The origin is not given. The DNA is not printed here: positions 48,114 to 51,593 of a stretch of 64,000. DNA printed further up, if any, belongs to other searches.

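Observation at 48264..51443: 1059-aa fusion: unknown N-domain + Upf1/DNA2-type SF1 helicase with coiled-coil insert + single-HKD PLD nuclease + topoisomerase-type zinc ribbon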

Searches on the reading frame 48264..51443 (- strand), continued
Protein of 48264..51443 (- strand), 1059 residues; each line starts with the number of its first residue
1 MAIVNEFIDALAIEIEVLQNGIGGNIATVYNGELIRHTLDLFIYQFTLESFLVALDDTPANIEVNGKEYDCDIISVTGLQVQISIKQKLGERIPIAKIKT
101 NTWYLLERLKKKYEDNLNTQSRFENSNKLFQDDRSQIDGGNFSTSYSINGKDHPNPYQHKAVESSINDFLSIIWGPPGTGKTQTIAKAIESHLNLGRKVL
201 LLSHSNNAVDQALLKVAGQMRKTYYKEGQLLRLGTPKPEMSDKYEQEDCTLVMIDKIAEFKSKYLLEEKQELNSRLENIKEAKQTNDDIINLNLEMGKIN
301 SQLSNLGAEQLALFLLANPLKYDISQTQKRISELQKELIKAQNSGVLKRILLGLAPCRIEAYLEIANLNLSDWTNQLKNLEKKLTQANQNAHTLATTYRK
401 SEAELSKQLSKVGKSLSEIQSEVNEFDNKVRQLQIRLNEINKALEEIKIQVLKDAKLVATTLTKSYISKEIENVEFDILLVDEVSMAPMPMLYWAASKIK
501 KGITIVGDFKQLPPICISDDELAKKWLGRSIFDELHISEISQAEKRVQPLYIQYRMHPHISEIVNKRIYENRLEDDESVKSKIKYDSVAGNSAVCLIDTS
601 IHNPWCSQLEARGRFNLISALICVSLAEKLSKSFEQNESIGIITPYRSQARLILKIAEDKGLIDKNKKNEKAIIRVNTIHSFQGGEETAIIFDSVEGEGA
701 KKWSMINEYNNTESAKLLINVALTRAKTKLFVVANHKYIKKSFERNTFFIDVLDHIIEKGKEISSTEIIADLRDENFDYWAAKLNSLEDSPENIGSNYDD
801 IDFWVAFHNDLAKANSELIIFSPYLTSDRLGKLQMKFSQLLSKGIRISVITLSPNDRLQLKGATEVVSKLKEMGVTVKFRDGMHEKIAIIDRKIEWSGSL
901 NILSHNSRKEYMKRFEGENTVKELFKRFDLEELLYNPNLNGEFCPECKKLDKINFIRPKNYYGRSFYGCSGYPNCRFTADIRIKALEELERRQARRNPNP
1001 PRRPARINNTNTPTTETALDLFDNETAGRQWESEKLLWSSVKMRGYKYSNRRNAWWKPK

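Call 11: find_homologous_proteins(query=window:48264-51443:-, max_evalue=1e-10)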
Query window:48264-51443:- (1059 aa): 567 proteins with E <= 1e-10 among 8000 candidates; the best 120 are listed.
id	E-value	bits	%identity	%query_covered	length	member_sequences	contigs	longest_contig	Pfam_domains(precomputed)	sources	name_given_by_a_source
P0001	0.0e+0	2359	100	100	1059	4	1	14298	PF13087.13,PF13086.13,PF01443.25,PF13604.13,PF13091.13,PF13245.13,PF04851.22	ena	-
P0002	0.0e+0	1924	82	100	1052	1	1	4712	PF01396.25,PF13087.13,PF13086.13,PF13604.13,PF13091.13,PF13245.13,PF04851.22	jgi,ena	-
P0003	0.0e+0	1916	82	99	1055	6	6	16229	PF01396.25,PF13087.13,PF13086.13,PF13604.13,PF13091.13,PF13245.13,PF04851.22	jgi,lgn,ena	-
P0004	0.0e+0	1911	82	100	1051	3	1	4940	PF01396.25,PF13087.13,PF13086.13,PF13604.13,PF13091.13,PF13245.13,PF04851.22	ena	-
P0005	0.0e+0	1903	81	99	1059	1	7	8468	PF01396.25,PF13087.13,PF13086.13,PF05127.22,PF13604.13,PF13091.13,PF13245.13,PF04851.22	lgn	-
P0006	0.0e+0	1899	82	99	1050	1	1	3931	PF01396.25,PF13087.13,PF13086.13,PF13604.13,PF13091.13,PF13245.13,PF04851.22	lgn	-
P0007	0.0e+0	1889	81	100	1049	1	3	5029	PF01396.25,PF13087.13,PF13086.13,PF01443.25,PF13604.13,PF13091.13,PF13245.13,PF04851.22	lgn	-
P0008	0.0e+0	1886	80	99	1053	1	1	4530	PF01396.25,PF13087.13,PF13086.13,PF01443.25,PF13604.13,PF13091.13,PF13245.13,PF04851.22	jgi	jgi:hypothetical protein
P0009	0.0e+0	1877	80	99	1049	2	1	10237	PF01396.25,PF13087.13,PF13086.13,PF01443.25,PF13604.13,PF13091.13,PF13245.13,PF00448.29,PF04851.22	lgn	-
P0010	0.0e+0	1877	80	100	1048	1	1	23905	PF01396.25,PF13087.13,PF13086.13,PF13604.13,PF13091.13,PF13245.13,PF04851.22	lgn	-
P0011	0.0e+0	1877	80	100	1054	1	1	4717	PF13087.13,PF13086.13,PF01443.25,PF13604.13,PF13091.13,PF13245.13,PF04851.22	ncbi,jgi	jgi:predicted nucleic acid-binding Zn-ribbon protein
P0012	0.0e+0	1876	80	100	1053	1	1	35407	PF01396.25,PF13087.13,PF13086.13,PF13604.13,PF13091.13,PF13245.13,PF04851.22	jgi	jgi:ssDNA-binding Zn-finger/Zn-ribbon topoisomerase 1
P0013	0.0e+0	1875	80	100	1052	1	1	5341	PF01396.25,PF13087.13,PF13086.13,PF13604.13,PF13091.13,PF13245.13,PF04851.22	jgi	-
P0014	0.0e+0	1873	80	99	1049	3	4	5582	PF01396.25,PF13087.13,PF13086.13,PF01443.25,PF13604.13,PF13091.13,PF13245.13,PF04851.22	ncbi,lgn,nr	ncbi:MAG: AAA family ATPase [Bacteroidetes bacterium]|nr:AAA family ATPase [Bacteroidota bacterium]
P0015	0.0e+0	1850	78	99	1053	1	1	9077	PF01396.25,PF13087.13,PF13086.13,PF13604.13,PF13091.13,PF13245.13,PF04851.22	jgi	jgi:ssDNA-binding Zn-finger/Zn-ribbon topoisomerase 1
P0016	0.0e+0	1844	79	99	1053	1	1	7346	PF01396.25,PF13087.13,PF13086.13,PF01443.25,PF13604.13,PF13091.13,PF13245.13,PF04851.22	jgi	jgi:predicted nucleic acid-binding Zn-ribbon protein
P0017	0.0e+0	1840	79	99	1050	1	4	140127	PF01396.25,PF13087.13,PF13086.13,PF01443.25,PF13604.13,PF13091.13,PF13245.13,PF04851.22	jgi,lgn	-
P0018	0.0e+0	1826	77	100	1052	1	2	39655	PF01396.25,PF13087.13,PF13086.13,PF13604.13,PF13091.13,PF13245.13,PF04851.22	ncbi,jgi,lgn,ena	jgi:superfamily I DNA and/or RNA helicase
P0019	0.0e+0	1819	78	99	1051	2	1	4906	PF01396.25,PF13087.13,PF13086.13,PF01443.25,PF13604.13,PF13091.13,PF13245.13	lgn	-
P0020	0.0e+0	1802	77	100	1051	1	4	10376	PF01396.25,PF13087.13,PF13086.13,PF01443.25,PF13604.13,PF13091.13,PF13245.13,PF04851.22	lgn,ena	-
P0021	0.0e+0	1759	76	99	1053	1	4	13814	PF01396.25,PF13087.13,PF13086.13,PF01443.25,PF13604.13,PF13091.13,PF13245.13,PF04851.22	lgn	-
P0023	0.0e+0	1740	75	100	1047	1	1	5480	PF01396.25,PF13087.13,PF13086.13,PF01443.25,PF13604.13,PF13091.13,PF13245.13,PF04851.22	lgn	-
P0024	0.0e+0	1683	73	99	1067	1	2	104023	PF13087.13,PF13086.13,PF01443.25,PF13604.13,PF13091.13,PF13245.13,PF04851.22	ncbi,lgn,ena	-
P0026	0.0e+0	1601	69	100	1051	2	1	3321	PF01396.25,PF13087.13,PF13086.13,PF01443.25,PF13604.13,PF13091.13,PF13245.13,PF04851.22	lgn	-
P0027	0.0e+0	1581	73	94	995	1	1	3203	PF01396.25,PF13087.13,PF13086.13,PF13604.13,PF13091.13,PF13245.13,PF04851.22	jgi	jgi:ssDNA-binding Zn-finger/Zn-ribbon topoisomerase 1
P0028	0.0e+0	1534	68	99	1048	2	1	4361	PF01396.25,PF13087.13,PF13086.13,PF13604.13,PF13091.13,PF13245.13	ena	-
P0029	0.0e+0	1528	67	100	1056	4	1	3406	PF01396.25,PF13087.13,PF13086.13,PF01443.25,PF13604.13,PF13091.13,PF13245.13,PF04851.22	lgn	-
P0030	0.0e+0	1519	67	99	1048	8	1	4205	PF01396.25,PF13087.13,PF13086.13,PF01443.25,PF13604.13,PF13091.13,PF13245.13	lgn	-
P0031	0.0e+0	1507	66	99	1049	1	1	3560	PF01396.25,PF13087.13,PF13086.13,PF01443.25,PF13604.13,PF13091.13,PF13245.13,PF00004.36,PF13401.13,PF04851.22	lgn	-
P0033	0.0e+0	1478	66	100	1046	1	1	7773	PF01396.25,PF13087.13,PF13086.13,PF13604.13,PF13091.13,PF13245.13,PF04851.22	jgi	jgi:superfamily I DNA and/or RNA helicase/ssDNA-binding Zn-finger/Zn-ribbon topoisomerase 1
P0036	0.0e+0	1445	61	100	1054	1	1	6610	PF01396.25,PF13087.13,PF13086.13,PF01443.25,PF13604.13,PF13091.13,PF13245.13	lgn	-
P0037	0.0e+0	1435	63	100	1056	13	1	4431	PF01396.25,PF13087.13,PF13086.13,PF13604.13,PF13091.13,PF13245.13,PF04851.22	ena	-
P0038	0.0e+0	1427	63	100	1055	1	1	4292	PF01396.25,PF13087.13,PF13086.13,PF13604.13,PF13091.13,PF13245.13,PF04851.22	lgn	-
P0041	0.0e+0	1393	61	99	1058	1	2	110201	PF01396.25,PF13087.13,PF13086.13,PF01443.25,PF13604.13,PF13091.13,PF13245.13,PF04851.22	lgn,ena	-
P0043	0.0e+0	1361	59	100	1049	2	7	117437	PF01396.25,PF13087.13,PF13086.13,PF13604.13,PF13091.13,PF13245.13,PF04851.22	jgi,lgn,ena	-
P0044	0.0e+0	1345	59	100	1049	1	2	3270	PF01396.25,PF13087.13,PF13086.13,PF13604.13,PF13091.13,PF13245.13,PF04851.22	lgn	-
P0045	0.0e+0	1339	60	99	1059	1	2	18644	PF13087.13,PF13086.13,PF01443.25,PF13604.13,PF13091.13,PF13245.13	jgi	jgi:hypothetical protein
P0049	0.0e+0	1275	58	99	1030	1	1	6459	PF01396.25,PF13087.13,PF13086.13,PF05127.22,PF01443.25,PF13604.13,PF13091.13,PF13245.13,PF04851.22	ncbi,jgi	jgi:superfamily I DNA and/or RNA helicase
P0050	0.0e+0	1257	58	100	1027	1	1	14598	PF01396.25,PF13087.13,PF13086.13,PF01443.25,PF13604.13,PF13091.13,PF13245.13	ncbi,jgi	jgi:superfamily I DNA and/or RNA helicase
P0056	0.0e+0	1142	74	68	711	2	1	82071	PF01396.25,PF13087.13,PF13086.13,PF13091.13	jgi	jgi:superfamily I DNA and/or RNA helicase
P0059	0.0e+0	1111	50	100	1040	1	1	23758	PF01396.25,PF13087.13,PF13086.13,PF01443.25,PF13604.13,PF13091.13,PF13245.13,PF04851.22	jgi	jgi:KaiC/GvpD/RAD55 family RecA-like ATPase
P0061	0.0e+0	1033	52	93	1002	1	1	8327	PF01396.25,PF13087.13,PF13086.13,PF13604.13,PF13091.13,PF13245.13,PF04851.22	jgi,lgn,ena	-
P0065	1.2e-280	952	47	95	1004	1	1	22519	PF01396.25,PF13087.13,PF13086.13,PF13604.13,PF13091.13,PF13245.13,PF04851.22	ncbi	ncbi:MAG: AAA domain-containing protein [Candidatus Thorarchaeota archaeon]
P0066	3.0e-280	951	46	99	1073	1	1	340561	PF01396.25,PF13087.13,PF13086.13,PF13604.13,PF13091.13,PF13245.13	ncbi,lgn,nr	ncbi:MAG: hypothetical protein DWQ05_07185 [Calditrichaeota bacterium]|nr:MAG: hypothetical protein 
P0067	1.5e-253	862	46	93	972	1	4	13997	PF01396.25,PF13087.13,PF13086.13,PF01443.25,PF13604.13,PF13091.13,PF13245.13,PF04851.22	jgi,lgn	jgi:superfamily I DNA and/or RNA helicase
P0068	2.2e-253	862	43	100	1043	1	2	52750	PF13538.13,PF01396.25,PF13087.13,PF13086.13,PF01443.25,PF13604.13,PF13091.13,PF13245.13,PF13401.13,PF04851.22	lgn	-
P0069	1.0e-248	846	42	100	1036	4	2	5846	PF01396.25,PF13087.13,PF13086.13,PF01443.25,PF13604.13,PF13091.13,PF13245.13,PF04851.22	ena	-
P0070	2.9e-247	841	42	100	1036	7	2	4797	PF01396.25,PF13087.13,PF13086.13,PF01443.25,PF13604.13,PF13091.13,PF13245.13,PF13401.13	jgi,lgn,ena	jgi:translation elongation factor EF-1beta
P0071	1.3e-246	839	42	100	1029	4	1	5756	PF01396.25,PF13087.13,PF13086.13,PF01443.25,PF13604.13,PF13091.13,PF13245.13,PF04851.22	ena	-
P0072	1.4e-245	836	42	100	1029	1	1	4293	PF01396.25,PF13087.13,PF13086.13,PF01443.25,PF13604.13,PF13091.13,PF13245.13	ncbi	-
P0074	1.1e-231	790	40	93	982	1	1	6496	PF01396.25,PF13087.13,PF13086.13,PF05127.22,PF13604.13,PF13091.13,PF13245.13,PF13401.13,PF04851.22,PF00580.28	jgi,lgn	-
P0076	8.5e-228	777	41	92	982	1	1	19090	PF13538.13,PF01396.25,PF13087.13,PF13086.13,PF01443.25,PF13604.13,PF13091.13,PF13245.13,PF13401.13,PF04851.22,PF00580.28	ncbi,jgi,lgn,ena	-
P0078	1.2e-222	760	41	92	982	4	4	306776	PF01396.25,PF13087.13,PF13086.13,PF13604.13,PF13091.13,PF13245.13,PF13401.13,PF04851.22,PF00580.28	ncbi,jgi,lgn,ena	jgi:superfamily I DNA and/or RNA helicase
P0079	1.9e-222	759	40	99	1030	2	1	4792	PF01396.25,PF13087.13,PF13086.13,PF13604.13,PF13091.13,PF13245.13,PF04851.22,PF00580.28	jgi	-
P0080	2.8e-220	752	40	94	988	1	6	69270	PF13538.13,PF01396.25,PF13087.13,PF13086.13,PF01443.25,PF13604.13,PF13091.13,PF13245.13,PF04851.22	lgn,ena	-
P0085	7.7e-210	718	39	92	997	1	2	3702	PF13538.13,PF01396.25,PF13087.13,PF13086.13,PF13604.13,PF13091.13,PF13245.13,PF13401.13,PF04851.22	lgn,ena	-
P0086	1.1e-209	717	39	92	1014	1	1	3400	PF01396.25,PF13087.13,PF13086.13,PF13604.13,PF13091.13,PF13245.13,PF04851.22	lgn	-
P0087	8.4e-209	714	38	92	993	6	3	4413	PF13538.13,PF01396.25,PF13087.13,PF13086.13,PF01443.25,PF13604.13,PF13091.13,PF13245.13,PF04851.22,PF00580.28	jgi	jgi:hypothetical protein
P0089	7.8e-208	711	37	92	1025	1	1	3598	PF01396.25,PF13087.13,PF13086.13,PF01443.25,PF13604.13,PF13091.13,PF13245.13,PF13401.13,PF04851.22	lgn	-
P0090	2.9e-207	709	39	93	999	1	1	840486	PF01396.25,PF13087.13,PF13086.13,PF01443.25,PF13604.13,PF13091.13,PF13245.13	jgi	jgi:KaiC/GvpD/RAD55 family RecA-like ATPase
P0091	4.2e-206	705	39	94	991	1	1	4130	PF13538.13,PF01396.25,PF13087.13,PF13086.13,PF13604.13,PF13091.13,PF13245.13,PF04851.22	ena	-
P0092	1.6e-205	703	39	92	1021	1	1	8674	PF13538.13,PF01396.25,PF13087.13,PF13086.13,PF01443.25,PF13604.13,PF13091.13,PF13245.13,PF04851.22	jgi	jgi:predicted RNA-binding Zn-ribbon protein involved in translation (DUF1610 family)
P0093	9.1e-205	701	39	92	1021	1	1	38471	PF13538.13,PF01396.25,PF13087.13,PF13086.13,PF01443.25,PF13604.13,PF13091.13,PF13245.13,PF04851.22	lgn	-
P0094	8.5e-204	698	39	92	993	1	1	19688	PF01396.25,PF13087.13,PF13086.13,PF01443.25,PF13604.13,PF13091.13,PF13245.13,PF13401.13,PF04851.22,PF00580.28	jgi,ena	-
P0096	2.3e-202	693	39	92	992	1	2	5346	PF01396.25,PF13087.13,PF13086.13,PF13604.13,PF13245.13,PF04851.22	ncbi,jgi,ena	-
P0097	3.8e-201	689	39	92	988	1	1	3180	PF01396.25,PF13087.13,PF13086.13,PF13604.13,PF13091.13,PF13245.13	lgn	-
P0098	3.8e-201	689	39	93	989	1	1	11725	PF01396.25,PF13087.13,PF13086.13,PF01443.25,PF13604.13,PF13091.13,PF13245.13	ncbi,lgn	ncbi:MAG: AAA domain-containing protein [archaeon]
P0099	9.9e-201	687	40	93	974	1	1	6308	PF13538.13,PF01396.25,PF13087.13,PF13086.13,PF13604.13,PF13091.13,PF13245.13,PF04851.22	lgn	-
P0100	2.7e-200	686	38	92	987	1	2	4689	PF13538.13,PF01396.25,PF13087.13,PF13086.13,PF01443.25,PF13604.13,PF13091.13,PF13245.13,PF04851.22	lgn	-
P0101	4.6e-200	685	38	92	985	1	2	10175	PF01396.25,PF13087.13,PF13086.13,PF13604.13,PF13091.13,PF13245.13,PF04851.22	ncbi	-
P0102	1.1e-198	681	38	92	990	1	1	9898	PF01396.25,PF13087.13,PF13086.13,PF13604.13,PF13091.13,PF13245.13,PF04851.22,PF00580.28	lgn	-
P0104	1.6e-198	680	37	93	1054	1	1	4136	PF01396.25,PF13087.13,PF13086.13,PF01443.25,PF13604.13,PF13091.13,PF13245.13,PF13401.13,PF04851.22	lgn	-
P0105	1.9e-197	677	39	92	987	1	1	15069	PF13538.13,PF01396.25,PF13087.13,PF13086.13,PF01443.25,PF13604.13,PF13091.13,PF13245.13,PF04851.22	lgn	-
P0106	2.0e-197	677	39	92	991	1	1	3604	PF01396.25,PF13087.13,PF13086.13,PF13604.13,PF13091.13,PF13245.13,PF04851.22,PF00580.28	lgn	-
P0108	3.2e-197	676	37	93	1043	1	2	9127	PF01396.25,PF13087.13,PF13086.13,PF13604.13,PF13091.13,PF13245.13,PF04851.22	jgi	jgi:superfamily I DNA and/or RNA helicase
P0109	8.7e-197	674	38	92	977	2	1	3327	PF01396.25,PF13087.13,PF13086.13,PF05127.22,PF01443.25,PF13604.13,PF13091.13,PF13245.13,PF04851.22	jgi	-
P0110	1.1e-196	674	38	92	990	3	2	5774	PF01396.25,PF13087.13,PF13086.13,PF13604.13,PF13091.13,PF13245.13,PF04851.22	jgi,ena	-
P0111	3.1e-196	673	39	92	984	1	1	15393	PF01396.25,PF13087.13,PF13086.13,PF05127.22,PF01443.25,PF13604.13,PF13091.13,PF13245.13,PF04851.22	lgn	-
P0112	3.1e-196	673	38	94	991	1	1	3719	PF01396.25,PF13087.13,PF13086.13,PF01443.25,PF13604.13,PF13091.13,PF13245.13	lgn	-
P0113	6.7e-196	671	38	92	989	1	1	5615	PF13538.13,PF01396.25,PF13087.13,PF13086.13,PF01443.25,PF13604.13,PF13091.13,PF13245.13,PF04851.22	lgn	-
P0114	1.3e-195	670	38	92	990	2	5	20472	PF01396.25,PF13087.13,PF13086.13,PF13604.13,PF13091.13,PF13245.13,PF04851.22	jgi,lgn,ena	jgi:superfamily I DNA and/or RNA helicase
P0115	6.6e-195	668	38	92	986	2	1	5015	PF13538.13,PF01396.25,PF13087.13,PF13086.13,PF01443.25,PF13604.13,PF13091.13,PF13245.13,PF07728.21,PF04851.22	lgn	-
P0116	1.2e-194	667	38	92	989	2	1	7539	PF01396.25,PF13087.13,PF13086.13,PF01443.25,PF13604.13,PF13091.13,PF13245.13,PF04851.22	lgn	-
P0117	3.3e-194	666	39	92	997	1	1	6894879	PF13538.13,PF01396.25,PF13087.13,PF13086.13,PF05127.22,PF01443.25,PF13604.13,PF13091.13,PF13245.13,PF00448.29,PF04851.22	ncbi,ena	-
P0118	3.3e-194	666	39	92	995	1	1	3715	PF01396.25,PF13087.13,PF13086.13,PF01443.25,PF13604.13,PF13091.13,PF13245.13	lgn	-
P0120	1.6e-191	657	38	92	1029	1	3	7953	PF01396.25,PF13087.13,PF13086.13,PF13604.13,PF13091.13,PF13245.13,PF13401.13,PF04851.22,PF00580.28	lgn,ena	-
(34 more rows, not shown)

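Call 12: search_solved_structures(query=window:48264-51443:-, max_evalue=0.001)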
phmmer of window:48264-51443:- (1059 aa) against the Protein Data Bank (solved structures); distinct sequences matched with E-value up to 0.001: 23.
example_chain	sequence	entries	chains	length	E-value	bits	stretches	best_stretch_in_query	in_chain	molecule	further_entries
8rd3_A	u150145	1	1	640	7.8e-25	90.2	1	442-765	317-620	ATP-dependent helicase NAM7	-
2xzl_A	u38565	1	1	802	1.7e-24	89.1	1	442-765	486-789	ATP-DEPENDENT HELICASE NAM7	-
9qdq_A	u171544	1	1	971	3.1e-24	88.2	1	442-765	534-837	ATP-dependent helicase NAM7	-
5eax_A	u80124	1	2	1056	3.4e-19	71.6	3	473-575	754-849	DNA replication ATP-dependent helicase/nuclease DNA2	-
5eaw_A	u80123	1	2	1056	3.4e-19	71.6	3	473-575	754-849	DNA replication ATP-dependent helicase/nuclease DNA2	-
5ean_A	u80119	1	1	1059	3.4e-19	71.6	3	473-575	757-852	DNA replication ATP-dependent helicase/nuclease DNA2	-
2xzo_A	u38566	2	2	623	5.8e-19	70.8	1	450-742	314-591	REGULATOR OF NONSENSE TRANSCRIPTS 1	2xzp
2gjk_A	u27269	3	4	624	5.8e-19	70.8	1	450-742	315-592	Regulator of nonsense transcripts 1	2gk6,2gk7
6ej5_A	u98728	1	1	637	6.3e-19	70.7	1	450-742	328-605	Regulator of nonsense transcripts 1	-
9qwn_A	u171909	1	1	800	1.3e-18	69.6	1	450-742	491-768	Isoform 2 of Regulator of nonsense transcripts 1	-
2wjv_A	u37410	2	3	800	1.4e-18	69.5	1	450-742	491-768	REGULATOR OF NONSENSE TRANSCRIPTS 1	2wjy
8ftm_A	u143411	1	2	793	7.5e-18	67.1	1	399-737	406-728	5'-3' RNA helicase-like protein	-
8fth_A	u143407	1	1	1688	8.6e-17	63.6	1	399-737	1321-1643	5'-3' RNA helicase-like protein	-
8ftk_A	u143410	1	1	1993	1.5e-16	62.8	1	405-737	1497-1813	5'-3' RNA helicase-like protein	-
4b3f_X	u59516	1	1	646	2.2e-15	59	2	404-749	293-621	DNA-BINDING PROTEIN SMUBP-2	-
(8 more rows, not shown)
